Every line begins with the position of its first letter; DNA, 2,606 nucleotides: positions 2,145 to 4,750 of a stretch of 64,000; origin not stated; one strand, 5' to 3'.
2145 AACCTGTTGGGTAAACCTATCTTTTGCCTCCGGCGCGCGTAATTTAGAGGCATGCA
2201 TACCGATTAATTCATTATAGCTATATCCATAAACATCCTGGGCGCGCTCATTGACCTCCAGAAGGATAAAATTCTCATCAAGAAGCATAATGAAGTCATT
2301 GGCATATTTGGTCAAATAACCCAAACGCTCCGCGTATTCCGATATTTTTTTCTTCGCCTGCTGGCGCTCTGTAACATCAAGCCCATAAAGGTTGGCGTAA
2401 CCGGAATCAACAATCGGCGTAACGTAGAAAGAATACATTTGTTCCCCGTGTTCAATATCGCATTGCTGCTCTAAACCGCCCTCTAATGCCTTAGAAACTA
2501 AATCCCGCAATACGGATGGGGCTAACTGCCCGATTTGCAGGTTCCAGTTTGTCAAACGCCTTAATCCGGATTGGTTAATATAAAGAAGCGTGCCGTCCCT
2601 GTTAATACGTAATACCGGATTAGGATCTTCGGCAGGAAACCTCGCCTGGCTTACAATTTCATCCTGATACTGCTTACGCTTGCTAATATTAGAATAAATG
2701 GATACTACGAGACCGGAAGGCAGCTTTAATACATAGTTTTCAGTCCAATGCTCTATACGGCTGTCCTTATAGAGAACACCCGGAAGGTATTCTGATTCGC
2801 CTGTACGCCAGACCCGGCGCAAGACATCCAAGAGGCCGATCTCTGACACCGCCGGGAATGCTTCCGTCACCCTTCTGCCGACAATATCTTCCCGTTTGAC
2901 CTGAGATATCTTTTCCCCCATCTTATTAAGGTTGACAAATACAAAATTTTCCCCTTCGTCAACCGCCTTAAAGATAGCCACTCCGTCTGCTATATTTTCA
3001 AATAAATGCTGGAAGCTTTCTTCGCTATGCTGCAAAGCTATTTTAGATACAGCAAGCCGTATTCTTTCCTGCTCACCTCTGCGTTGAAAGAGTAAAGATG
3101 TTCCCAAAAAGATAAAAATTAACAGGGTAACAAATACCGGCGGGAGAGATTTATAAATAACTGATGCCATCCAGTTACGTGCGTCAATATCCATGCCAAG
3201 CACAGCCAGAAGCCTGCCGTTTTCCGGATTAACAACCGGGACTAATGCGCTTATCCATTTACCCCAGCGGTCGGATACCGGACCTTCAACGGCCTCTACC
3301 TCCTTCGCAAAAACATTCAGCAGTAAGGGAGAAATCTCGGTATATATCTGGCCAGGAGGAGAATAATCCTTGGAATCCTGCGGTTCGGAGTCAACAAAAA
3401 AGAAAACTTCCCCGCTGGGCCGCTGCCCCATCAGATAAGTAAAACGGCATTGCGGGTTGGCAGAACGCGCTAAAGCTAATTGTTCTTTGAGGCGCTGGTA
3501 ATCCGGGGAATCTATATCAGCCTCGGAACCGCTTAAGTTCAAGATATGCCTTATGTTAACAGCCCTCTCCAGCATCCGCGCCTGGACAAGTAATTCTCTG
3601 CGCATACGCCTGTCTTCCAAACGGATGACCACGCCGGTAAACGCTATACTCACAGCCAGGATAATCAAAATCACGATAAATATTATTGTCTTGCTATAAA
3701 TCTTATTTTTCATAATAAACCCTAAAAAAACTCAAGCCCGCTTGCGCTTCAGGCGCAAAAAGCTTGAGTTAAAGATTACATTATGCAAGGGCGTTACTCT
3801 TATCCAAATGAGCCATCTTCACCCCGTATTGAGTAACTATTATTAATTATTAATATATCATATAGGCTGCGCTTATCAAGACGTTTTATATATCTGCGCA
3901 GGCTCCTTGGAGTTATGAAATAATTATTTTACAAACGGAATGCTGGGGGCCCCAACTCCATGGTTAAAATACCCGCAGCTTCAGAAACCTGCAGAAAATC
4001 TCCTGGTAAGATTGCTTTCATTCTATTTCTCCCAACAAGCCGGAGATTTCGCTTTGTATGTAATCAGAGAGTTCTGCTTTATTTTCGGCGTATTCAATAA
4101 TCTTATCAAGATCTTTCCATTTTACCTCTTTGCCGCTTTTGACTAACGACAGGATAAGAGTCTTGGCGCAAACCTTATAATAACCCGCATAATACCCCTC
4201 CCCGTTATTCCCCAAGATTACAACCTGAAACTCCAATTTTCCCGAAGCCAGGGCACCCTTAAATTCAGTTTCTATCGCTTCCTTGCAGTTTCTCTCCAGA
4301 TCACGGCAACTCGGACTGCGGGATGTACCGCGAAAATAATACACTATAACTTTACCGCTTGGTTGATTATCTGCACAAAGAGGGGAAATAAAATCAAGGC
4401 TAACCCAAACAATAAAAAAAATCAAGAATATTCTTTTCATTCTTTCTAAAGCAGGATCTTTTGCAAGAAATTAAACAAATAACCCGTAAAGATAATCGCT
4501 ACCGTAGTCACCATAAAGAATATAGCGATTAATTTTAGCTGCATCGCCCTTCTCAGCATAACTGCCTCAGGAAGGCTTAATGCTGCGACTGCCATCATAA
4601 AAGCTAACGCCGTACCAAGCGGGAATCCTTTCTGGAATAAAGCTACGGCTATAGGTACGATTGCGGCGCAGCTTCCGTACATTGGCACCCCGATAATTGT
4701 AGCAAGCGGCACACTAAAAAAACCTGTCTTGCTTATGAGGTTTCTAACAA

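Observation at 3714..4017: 300-nt leader ending in a strong intrinsic terminator 10 nt before the multi-PAS sensor gene (attenuator or riboswitch-like)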

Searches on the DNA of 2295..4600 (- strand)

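Call 3: search_rna_families(source=window, start=3300, end=4600, threshold=evalue, max_evalue=10, show_alignments=3)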
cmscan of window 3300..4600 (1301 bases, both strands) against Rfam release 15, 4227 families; matches with E-value up to 10: 5.
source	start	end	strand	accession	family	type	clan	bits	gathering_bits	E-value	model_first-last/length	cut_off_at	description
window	3952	4157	-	RF02112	DLG2-AS1_1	Gene; lncRNA;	-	26.4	80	4.1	1-215/215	no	DLG2 antisense RNA 1 conserved region 1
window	4409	4474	-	RF02074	STnc240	Gene; sRNA;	-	19.1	55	8.8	1-77/77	no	Enterobacterial sRNA STnc240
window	4048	4097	-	RF00114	S15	Cis-reg; leader;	CL00121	14.5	39.5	1.9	1-117/117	no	Ribosomal S15 leader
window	3824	3883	-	RF02476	GlsR7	Gene; snRNA; snoRNA; CD-box;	-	14.5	75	5.6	1-59/59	no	Small nucleolar RNA GlsR7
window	4059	4171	+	RF02706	TeloSII_ncR30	Gene; sRNA;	-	12.5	86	4.6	1-226/226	no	TeloSII non coding RNA 30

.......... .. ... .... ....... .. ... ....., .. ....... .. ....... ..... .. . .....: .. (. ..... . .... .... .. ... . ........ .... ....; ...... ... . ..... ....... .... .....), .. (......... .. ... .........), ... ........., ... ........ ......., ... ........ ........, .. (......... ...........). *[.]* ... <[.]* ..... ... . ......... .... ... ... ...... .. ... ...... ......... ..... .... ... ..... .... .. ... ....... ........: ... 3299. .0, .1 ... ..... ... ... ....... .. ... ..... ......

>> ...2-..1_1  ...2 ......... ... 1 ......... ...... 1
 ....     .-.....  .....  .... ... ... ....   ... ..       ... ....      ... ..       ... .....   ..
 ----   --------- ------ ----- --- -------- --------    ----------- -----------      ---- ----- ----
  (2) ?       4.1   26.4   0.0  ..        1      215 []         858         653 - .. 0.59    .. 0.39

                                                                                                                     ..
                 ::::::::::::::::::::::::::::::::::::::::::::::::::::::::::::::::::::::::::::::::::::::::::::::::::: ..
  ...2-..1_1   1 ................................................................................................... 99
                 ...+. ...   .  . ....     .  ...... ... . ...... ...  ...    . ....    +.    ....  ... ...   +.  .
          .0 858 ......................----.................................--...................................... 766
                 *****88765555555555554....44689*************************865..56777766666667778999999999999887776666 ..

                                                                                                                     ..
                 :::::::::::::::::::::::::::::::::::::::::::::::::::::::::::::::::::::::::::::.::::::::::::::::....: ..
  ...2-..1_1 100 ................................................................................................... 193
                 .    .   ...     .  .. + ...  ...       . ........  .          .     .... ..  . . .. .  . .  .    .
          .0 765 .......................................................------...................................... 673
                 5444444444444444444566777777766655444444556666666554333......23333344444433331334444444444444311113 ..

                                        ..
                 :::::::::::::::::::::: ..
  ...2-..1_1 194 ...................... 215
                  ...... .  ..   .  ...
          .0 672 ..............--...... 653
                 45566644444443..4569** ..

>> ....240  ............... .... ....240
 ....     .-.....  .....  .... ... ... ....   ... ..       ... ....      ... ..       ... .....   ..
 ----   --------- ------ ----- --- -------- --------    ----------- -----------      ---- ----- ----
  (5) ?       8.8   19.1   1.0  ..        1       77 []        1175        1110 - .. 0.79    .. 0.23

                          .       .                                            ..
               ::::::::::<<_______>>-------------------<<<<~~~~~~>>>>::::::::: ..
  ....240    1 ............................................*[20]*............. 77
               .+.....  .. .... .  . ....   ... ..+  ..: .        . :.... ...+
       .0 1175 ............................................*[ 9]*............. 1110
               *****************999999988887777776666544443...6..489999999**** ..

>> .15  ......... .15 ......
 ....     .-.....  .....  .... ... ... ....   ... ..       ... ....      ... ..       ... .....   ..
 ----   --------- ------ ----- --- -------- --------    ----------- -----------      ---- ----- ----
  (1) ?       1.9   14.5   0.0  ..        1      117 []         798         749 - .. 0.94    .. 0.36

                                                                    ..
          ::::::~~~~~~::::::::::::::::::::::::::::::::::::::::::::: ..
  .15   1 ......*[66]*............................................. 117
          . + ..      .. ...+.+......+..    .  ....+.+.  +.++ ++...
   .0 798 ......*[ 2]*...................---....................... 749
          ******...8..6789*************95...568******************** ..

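Call 48: build_rna_model(alignment_id=A3, structure=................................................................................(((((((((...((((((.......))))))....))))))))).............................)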
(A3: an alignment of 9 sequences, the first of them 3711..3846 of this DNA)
Model R1 built from alignment A3 (9 sequences, 153 columns); structure: as given.
model positions 110; base pairs 15; branch points 0; effective number of sequences 1.6; information 0.589 bits per position. Calibrated on 0.2 Mb of random sequence (short: E-values are rough).
structure used (alignment columns):
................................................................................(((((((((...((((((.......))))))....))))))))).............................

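Call 49: search_with_rna_model(model_id=R1, sources=[window, L003, L004, L005, L006, L007, L008, L009, L010, L011, L012, L014, L015, L016, L017, L019, L024, L029, L034, L048, L047, L049, L050, L001, L002, L037, L051, L052, L053], max_evalue=10, show_alignments=0)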
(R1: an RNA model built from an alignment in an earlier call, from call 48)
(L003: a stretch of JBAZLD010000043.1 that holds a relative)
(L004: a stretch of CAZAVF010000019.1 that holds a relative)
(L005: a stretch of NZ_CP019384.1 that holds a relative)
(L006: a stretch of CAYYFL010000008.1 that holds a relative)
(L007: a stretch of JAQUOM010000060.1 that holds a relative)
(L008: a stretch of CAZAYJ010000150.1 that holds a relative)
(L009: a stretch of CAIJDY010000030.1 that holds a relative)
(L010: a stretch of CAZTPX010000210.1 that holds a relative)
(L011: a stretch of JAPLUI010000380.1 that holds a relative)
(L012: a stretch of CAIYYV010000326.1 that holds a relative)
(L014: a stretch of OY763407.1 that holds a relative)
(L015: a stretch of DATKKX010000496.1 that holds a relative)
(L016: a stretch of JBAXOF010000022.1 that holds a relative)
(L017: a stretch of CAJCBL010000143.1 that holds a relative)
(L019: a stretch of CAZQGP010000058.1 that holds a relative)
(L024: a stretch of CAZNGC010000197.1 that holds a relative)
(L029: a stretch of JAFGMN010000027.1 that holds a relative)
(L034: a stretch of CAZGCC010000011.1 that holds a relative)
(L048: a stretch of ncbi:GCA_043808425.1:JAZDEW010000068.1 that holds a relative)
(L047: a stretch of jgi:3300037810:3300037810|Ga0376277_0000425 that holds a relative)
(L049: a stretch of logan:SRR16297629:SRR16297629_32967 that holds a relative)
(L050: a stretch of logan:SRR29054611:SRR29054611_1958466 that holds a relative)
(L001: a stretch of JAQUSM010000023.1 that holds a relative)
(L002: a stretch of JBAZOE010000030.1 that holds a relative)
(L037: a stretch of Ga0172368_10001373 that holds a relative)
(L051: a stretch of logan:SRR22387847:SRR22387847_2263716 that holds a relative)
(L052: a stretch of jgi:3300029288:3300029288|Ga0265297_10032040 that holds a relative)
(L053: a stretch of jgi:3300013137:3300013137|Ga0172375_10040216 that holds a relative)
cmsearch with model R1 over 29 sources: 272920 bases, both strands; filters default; matches with E-value up to 10: 18.
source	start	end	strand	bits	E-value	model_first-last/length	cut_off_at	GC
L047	2859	2965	+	126.6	9e-26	1-110/110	no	0.38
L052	1553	1663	+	125.8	1.3e-25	1-110/110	no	0.37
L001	1284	1390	+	124.7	2.4e-25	1-110/110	no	0.35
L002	3890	4001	+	124.1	3.3e-25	1-110/110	no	0.35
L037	156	262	+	120.6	2.1e-24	1-110/110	no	0.36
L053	156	262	+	120.6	2.1e-24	1-110/110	no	0.36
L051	115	226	+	118.5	6.3e-24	1-110/110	no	0.32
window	3710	3846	-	101.3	5.7e-20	1-110/110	no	0.39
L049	2859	3004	+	96.8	6e-19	1-110/110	no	0.36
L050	2858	3004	+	96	9.1e-19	1-110/110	no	0.33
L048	2908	3004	+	26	0.01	1-110/110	no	0.43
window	3652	3786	+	21.2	0.13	1-110/110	no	0.33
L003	196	315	+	17.6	0.88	1-110/110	no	0.45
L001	6604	6711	+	15.9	2.1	1-110/110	no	0.23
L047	2904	2943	-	15.7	2.4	46-85/110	no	0.43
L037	201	240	-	15.7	2.4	46-85/110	no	0.43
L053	201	240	-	15.7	2.4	46-85/110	no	0.43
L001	1329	1368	-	15.3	2.9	46-85/110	no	0.4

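Call 61: search_rna_families(source=L049, start=2780, end=3020, threshold=evalue, max_evalue=10)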
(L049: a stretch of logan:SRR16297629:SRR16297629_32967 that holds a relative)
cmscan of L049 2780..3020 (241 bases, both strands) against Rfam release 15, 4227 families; matches with E-value up to 10: 1.
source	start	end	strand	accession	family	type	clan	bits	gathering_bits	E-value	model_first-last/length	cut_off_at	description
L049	2881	2930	-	RF02108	DLEU2_4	Gene; lncRNA;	-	12.3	40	4.2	1-58/58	no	Deleted in lymphocytic leukemia 2 conserved region 4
